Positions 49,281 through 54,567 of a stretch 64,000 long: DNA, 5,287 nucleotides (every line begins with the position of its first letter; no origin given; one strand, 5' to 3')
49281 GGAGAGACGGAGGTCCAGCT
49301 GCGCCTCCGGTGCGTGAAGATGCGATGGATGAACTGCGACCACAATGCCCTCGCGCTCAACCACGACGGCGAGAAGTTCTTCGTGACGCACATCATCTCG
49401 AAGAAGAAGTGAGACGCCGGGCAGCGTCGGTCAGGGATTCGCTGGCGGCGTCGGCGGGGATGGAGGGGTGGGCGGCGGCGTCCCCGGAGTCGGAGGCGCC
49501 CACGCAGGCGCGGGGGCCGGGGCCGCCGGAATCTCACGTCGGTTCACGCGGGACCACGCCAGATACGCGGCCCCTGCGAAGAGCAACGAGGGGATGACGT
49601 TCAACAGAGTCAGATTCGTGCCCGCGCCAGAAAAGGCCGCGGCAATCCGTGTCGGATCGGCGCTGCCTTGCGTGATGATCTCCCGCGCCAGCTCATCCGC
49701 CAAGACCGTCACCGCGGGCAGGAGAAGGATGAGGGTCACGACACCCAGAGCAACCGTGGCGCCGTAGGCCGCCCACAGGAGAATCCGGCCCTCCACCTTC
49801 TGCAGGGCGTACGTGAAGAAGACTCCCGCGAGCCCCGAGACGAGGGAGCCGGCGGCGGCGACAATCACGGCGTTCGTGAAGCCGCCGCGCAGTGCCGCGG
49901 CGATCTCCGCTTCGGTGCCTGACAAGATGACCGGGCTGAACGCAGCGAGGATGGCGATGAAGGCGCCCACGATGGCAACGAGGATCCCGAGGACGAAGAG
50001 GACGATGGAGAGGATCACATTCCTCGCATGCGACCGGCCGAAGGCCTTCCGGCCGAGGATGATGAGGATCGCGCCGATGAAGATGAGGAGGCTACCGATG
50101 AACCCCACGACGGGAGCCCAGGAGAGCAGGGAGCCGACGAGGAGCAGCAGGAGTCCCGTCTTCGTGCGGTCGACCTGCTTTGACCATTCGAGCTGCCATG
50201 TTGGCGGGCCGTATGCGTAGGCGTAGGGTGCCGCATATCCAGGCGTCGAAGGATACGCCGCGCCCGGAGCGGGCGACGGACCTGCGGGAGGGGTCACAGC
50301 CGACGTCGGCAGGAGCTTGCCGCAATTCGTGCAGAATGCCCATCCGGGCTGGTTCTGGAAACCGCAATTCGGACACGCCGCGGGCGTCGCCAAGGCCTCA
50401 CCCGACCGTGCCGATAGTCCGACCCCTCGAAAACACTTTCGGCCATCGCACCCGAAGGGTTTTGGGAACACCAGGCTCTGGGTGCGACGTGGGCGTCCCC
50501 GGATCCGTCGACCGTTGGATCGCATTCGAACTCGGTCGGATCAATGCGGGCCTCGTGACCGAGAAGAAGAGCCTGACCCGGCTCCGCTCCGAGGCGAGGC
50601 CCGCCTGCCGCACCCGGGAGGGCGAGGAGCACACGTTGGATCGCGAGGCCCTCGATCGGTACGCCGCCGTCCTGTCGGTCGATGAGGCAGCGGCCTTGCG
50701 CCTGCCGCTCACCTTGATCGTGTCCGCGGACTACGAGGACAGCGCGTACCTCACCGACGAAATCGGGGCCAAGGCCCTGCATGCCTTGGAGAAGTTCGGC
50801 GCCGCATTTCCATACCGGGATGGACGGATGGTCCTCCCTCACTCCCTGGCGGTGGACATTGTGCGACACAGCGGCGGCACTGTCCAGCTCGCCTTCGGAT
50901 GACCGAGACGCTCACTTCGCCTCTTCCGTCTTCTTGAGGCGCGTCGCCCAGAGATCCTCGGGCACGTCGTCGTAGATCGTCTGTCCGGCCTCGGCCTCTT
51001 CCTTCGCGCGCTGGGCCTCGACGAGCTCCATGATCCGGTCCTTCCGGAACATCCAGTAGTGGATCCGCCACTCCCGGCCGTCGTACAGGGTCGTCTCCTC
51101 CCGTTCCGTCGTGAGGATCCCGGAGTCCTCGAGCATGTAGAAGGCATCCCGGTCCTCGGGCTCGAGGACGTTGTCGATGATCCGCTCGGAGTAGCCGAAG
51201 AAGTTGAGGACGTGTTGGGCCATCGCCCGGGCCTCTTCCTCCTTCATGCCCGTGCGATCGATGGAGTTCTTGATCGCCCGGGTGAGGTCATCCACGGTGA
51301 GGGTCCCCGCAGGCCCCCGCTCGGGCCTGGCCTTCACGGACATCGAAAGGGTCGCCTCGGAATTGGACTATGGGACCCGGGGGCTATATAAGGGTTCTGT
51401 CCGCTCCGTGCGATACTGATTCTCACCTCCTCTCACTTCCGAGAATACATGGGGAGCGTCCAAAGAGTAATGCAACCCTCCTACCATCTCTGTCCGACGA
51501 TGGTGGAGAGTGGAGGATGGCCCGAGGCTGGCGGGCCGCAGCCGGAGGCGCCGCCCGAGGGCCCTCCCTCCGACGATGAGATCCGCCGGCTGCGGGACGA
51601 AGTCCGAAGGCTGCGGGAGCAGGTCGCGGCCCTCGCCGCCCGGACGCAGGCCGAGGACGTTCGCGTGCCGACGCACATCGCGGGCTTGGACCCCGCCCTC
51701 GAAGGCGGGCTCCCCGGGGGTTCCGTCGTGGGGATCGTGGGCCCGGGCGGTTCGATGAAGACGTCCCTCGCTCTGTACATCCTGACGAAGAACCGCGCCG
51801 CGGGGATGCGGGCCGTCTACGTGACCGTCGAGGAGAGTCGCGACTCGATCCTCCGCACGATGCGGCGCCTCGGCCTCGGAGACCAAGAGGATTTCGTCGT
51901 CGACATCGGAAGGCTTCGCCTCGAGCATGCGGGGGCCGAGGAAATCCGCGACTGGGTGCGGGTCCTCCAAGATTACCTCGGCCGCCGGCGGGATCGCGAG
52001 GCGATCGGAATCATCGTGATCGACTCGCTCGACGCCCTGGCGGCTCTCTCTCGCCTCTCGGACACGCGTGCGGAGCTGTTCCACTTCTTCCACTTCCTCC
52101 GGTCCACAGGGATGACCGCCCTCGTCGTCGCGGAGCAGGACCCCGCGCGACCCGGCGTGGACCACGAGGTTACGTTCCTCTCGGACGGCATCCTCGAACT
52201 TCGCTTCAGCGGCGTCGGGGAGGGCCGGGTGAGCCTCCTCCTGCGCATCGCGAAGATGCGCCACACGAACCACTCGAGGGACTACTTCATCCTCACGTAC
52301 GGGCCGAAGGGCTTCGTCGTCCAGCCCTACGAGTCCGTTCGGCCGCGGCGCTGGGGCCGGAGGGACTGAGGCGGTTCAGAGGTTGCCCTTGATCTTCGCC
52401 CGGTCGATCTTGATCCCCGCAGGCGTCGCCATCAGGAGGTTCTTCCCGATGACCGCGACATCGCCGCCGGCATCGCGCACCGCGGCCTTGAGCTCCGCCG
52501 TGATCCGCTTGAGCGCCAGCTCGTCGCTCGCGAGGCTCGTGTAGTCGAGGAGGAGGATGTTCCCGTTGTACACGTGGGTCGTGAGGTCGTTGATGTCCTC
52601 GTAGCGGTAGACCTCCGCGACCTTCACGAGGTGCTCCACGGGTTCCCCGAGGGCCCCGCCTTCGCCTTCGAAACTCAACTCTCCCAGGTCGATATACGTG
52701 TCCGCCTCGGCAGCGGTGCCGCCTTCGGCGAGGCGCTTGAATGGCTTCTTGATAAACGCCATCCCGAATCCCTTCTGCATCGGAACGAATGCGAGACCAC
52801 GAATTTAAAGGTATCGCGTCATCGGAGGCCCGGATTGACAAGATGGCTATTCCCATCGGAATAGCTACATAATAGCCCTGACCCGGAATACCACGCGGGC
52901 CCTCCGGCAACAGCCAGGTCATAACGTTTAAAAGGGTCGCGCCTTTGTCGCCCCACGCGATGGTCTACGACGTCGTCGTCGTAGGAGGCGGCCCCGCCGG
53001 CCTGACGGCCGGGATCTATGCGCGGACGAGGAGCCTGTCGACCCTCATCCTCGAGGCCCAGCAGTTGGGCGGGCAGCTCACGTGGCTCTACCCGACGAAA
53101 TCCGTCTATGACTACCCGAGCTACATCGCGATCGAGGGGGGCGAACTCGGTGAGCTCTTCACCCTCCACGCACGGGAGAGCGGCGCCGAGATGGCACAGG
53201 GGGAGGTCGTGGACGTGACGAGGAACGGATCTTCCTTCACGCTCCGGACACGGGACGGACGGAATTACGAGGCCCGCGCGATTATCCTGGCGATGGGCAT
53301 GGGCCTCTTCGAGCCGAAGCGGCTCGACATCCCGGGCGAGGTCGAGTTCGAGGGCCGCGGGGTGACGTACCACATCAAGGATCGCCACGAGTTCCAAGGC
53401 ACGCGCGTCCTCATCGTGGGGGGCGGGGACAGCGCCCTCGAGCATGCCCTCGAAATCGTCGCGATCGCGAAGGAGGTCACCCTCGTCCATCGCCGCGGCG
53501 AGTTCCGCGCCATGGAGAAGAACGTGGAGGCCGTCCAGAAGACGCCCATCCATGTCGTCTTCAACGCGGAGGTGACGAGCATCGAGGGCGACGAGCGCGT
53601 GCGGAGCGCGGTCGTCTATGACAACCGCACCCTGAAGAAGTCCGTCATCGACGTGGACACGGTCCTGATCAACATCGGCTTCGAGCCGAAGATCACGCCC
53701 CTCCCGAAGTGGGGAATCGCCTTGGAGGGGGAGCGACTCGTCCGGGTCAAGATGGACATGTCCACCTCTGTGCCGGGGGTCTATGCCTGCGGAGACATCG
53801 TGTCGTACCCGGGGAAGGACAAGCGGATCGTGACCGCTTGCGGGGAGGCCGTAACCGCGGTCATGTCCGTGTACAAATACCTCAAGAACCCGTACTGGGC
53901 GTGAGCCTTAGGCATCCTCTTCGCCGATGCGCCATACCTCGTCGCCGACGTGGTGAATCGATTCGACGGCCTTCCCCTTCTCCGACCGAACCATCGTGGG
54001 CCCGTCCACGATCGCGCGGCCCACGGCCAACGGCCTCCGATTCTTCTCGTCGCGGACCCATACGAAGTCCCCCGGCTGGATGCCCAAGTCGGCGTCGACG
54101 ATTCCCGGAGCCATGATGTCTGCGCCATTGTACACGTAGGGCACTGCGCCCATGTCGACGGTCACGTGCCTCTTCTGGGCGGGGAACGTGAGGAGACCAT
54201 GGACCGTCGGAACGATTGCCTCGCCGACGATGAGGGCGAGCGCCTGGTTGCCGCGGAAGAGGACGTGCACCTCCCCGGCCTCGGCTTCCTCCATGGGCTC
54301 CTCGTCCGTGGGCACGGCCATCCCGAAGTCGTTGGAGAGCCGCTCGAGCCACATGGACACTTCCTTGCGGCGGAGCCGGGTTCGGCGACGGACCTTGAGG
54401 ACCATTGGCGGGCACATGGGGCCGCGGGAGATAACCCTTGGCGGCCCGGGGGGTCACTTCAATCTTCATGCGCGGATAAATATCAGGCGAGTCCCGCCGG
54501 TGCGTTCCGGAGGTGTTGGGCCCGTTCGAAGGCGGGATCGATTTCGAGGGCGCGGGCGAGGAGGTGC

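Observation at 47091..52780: Three paralogous KaiC/RecA-like ATPases with a non-canonical GxxG[TS]MKT P-loop in a zig-zag cluster that ends at SepF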

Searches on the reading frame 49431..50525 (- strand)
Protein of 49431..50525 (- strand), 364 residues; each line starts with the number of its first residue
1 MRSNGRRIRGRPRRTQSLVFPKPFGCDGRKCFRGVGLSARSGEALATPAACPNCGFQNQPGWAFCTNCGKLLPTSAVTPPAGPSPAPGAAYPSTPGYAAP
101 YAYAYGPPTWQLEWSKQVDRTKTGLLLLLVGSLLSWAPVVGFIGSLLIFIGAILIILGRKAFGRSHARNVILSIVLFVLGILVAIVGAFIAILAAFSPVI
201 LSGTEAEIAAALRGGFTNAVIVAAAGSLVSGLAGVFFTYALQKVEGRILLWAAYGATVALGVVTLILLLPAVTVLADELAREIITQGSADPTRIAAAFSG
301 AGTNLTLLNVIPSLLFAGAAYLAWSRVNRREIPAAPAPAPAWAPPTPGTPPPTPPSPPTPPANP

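Call 3: search_protein_families(library=pfam, proteins=[window:49431-50525:-], max_evalue=0.01)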
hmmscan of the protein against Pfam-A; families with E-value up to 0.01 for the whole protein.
window:49431-50525:- (364 aa): 4 families
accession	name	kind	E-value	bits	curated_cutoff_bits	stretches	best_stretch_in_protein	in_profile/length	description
PF13240.11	Zn_Ribbon_1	-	1.4e-06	28.3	25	1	51-70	2-21/23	zinc-ribbon domain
PF13248.11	Zn_ribbon_3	-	1.2e-05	25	27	1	50-72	4-26/26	zinc-ribbon domain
PF12773.13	DZR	-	3.6e-05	24.3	27.3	1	48-69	24-45/45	Double zinc ribbon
PF24463.1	DUF7577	-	0.0031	17.5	28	1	50-70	4-24/27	Domain of unknown function (DUF7577)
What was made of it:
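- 49431..50525 (-): ZnMem: N-terminal zinc ribbon, Pro-rich linker and a membrane domain of about five hydrophobic segments. Tail-to-tail with K2 (18-nt gap). An optional member of the block. Zn_Ribbon_1 E=1.4e-6 (call 3).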

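Call 4: search_protein_families(library=ncbifam, proteins=[window:49431-50525:-], max_evalue=0.01)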
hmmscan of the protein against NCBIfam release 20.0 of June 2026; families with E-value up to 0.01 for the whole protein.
window:49431-50525:- (364 aa): 0 families

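Call 78: search_protein_families(library=padloc, proteins=[window:49431-50525:-], max_evalue=0.001)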
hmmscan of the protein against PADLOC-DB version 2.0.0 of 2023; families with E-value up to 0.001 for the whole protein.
window:49431-50525:- (364 aa): 0 families

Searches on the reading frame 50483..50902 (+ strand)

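Call 3: search_protein_families(library=pfam, proteins=[window:50483-50902:+], max_evalue=0.01)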
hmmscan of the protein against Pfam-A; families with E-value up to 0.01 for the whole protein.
window:50483-50902:+ (139 aa): 1 family
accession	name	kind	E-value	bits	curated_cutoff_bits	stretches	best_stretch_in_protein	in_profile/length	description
PF01886.21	DUF61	-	6.5e-16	59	27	1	10-138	1-127/127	Protein of unknown function DUF61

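Call 4: search_protein_families(library=ncbifam, proteins=[window:50483-50902:+], max_evalue=0.01)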
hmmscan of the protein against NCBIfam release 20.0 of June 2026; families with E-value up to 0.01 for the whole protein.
window:50483-50902:+ (139 aa): 1 family
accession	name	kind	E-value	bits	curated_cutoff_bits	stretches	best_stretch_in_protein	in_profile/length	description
NF003153.0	PRK04115.1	equivalog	7.5e-12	45.6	114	1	9-102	5-98/138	hypothetical protein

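Call 78: search_protein_families(library=padloc, proteins=[window:50483-50902:+], max_evalue=0.001)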
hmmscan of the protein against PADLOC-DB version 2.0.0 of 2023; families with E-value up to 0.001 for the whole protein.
window:50483-50902:+ (139 aa): 0 families

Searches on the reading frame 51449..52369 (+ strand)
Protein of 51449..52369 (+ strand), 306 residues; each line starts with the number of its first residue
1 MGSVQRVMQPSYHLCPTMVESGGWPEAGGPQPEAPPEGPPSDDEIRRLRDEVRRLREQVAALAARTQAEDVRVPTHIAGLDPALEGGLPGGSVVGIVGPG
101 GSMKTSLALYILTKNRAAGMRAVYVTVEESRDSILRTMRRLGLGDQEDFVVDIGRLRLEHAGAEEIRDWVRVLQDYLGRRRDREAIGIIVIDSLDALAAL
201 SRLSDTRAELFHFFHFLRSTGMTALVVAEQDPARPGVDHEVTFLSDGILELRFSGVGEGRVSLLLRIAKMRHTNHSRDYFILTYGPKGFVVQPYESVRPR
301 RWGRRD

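Call 3: search_protein_families(library=pfam, proteins=[window:51449-52369:+], max_evalue=0.01)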
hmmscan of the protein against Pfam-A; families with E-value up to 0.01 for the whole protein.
window:51449-52369:+ (306 aa): 5 families
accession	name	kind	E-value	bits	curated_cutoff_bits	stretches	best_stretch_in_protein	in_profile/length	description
PF06745.19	ATPase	-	1.6e-29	103.4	26.6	1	73-294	1-229/231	KaiC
PF13481.12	AAA_25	-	3.9e-09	36.9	27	1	72-208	14-166/195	AAA domain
PF00154.27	RecA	-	4.3e-07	30.1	27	1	60-151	20-110/262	recA bacterial DNA recombination protein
PF13191.12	AAA_16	-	0.0015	19.5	32.6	1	83-201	15-148/167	AAA ATPase domain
PF13401.12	AAA_22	-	0.0088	16.8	27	0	94-223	8-116/130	AAA domain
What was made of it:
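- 51449..52369 (+): K3: KaiC-like ATPase, 306 aa, Walker A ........, catalytic pair EE, with an N-terminal extension. PF06745 E=1.6e-29 (call 3).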

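Call 4: search_protein_families(library=ncbifam, proteins=[window:51449-52369:+], max_evalue=0.01)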
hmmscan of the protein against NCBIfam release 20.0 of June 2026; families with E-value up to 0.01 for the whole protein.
window:51449-52369:+ (306 aa): 14 families
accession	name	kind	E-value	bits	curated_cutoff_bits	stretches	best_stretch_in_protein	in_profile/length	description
TIGR03880.1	KaiC_arch_3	hypoth_equivalog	4.3e-22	78.8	249.45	1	77-291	2-217/224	KaiC domain-containing protein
NF006799.0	PRK09302.1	equivalog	4.1e-21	75.1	408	1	72-297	12-244/515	circadian clock protein KaiC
TIGR03881.1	KaiC_arch_4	hypoth_equivalog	2.2e-20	73.3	247.8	1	72-284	2-220/231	KaiC domain-containing protein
TIGR03877.1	thermo_KaiC_1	hypoth_equivalog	6.9e-13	48.6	307.25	1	72-294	3-235/238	KaiC domain-containing protein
NF004723.0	PRK06067.1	subfamily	8.2e-12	45.1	194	1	73-278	16-220/243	flagellar accessory protein FlaH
TIGR02655.1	circ_KaiC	equivalog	1.6e-09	36.9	546.25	1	72-298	2-235/484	circadian clock protein KaiC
NF052589.1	ArlH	equivalog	1.6e-08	34.5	215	1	80-276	9-206/229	archaellum protein ArlH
TIGR00416.1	sms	equivalog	1.7e-07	30.4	403.05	1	58-151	61-154/454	DNA repair protein RadA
TIGR02012.1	tigrfam_recA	equivalog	2.4e-07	30.4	325.3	1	62-198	25-146/321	recombinase RecA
NF007072.0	PRK09519.1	equivalog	4.8e-06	25.2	1024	1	72-151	40-117/790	intein-containing recombinase RecA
TIGR03878.1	thermo_KaiC_2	hypoth_equivalog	4e-05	23.1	232.2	1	86-230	31-175/259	KaiC domain-containing protein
NF006861.0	PRK09361.1-1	equivalog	4.4e-05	23.1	278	1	72-136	4-69/235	DNA repair and recombination protein RadB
TIGR02237.1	recomb_radB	equivalog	8.7e-05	22.5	172.4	1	80-205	1-117/210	DNA repair and recombination protein RadB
NF033429.2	ImuA_translesion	equivalog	0.0068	16.3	150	0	66-125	9-70/181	translesion DNA synthesis-associated protein ImuA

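Call 78: search_protein_families(library=padloc, proteins=[window:51449-52369:+], max_evalue=0.001)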
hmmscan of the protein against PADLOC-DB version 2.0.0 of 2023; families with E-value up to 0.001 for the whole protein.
window:51449-52369:+ (306 aa): 0 families

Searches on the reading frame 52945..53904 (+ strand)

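Call 82: search_protein_families(library=pfam, proteins=[window:52945-53904:+], max_evalue=0.00001)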
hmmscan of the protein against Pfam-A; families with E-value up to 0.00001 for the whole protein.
window:52945-53904:+ (319 aa): 9 families
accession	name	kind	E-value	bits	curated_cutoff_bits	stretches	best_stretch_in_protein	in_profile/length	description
PF07992.20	Pyr_redox_2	-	4.1e-42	145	26.1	1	8-292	1-278/291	Pyridine nucleotide-disulphide oxidoreductase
PF13738.12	Pyr_redox_3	-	2.6e-34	119.3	30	1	85-283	101-305/305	Pyridine nucleotide-disulphide oxidoreductase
PF00070.33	Pyr_redox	-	2.6e-13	50.7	22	1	154-221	1-76/82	Pyridine nucleotide-disulphide oxidoreductase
PF03486.20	HI0933_like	-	9.1e-09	35.6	50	0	9-40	2-33/244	HI0933-like protein Rossmann domain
PF00890.30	FAD_binding_2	-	1.2e-08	35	20.4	1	9-47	1-40/414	FAD binding domain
PF13434.12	Lys_Orn_oxgnase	-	2.3e-08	34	21.3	0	96-192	130-230/339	L-lysine 6-monooxygenase/L-ornithine 5-monooxygenase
PF12831.13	FAD_oxidored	-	1.3e-07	31.7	27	1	9-48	1-41/416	FAD dependent oxidoreductase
PF01266.30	DAO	-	2e-07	31.3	27.9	0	9-43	1-37/353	FAD dependent oxidoreductase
PF01946.23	Thi4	-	1.7e-06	27.9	26.2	0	6-47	16-58/235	Thi4 family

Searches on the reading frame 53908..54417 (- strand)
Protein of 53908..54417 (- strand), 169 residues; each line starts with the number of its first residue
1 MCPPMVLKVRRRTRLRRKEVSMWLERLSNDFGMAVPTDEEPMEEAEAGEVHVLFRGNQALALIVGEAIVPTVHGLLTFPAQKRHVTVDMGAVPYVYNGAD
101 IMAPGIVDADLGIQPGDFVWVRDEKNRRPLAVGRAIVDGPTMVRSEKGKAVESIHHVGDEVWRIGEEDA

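Call 82: search_protein_families(library=pfam, proteins=[window:53908-54417:-], max_evalue=0.00001)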
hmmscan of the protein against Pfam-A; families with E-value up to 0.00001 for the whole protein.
window:53908-54417:- (169 aa): 1 family
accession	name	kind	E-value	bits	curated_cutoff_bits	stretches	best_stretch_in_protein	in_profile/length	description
PF01472.26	PUA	-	7.8e-21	74.2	24.8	1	84-156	2-73/74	PUA domain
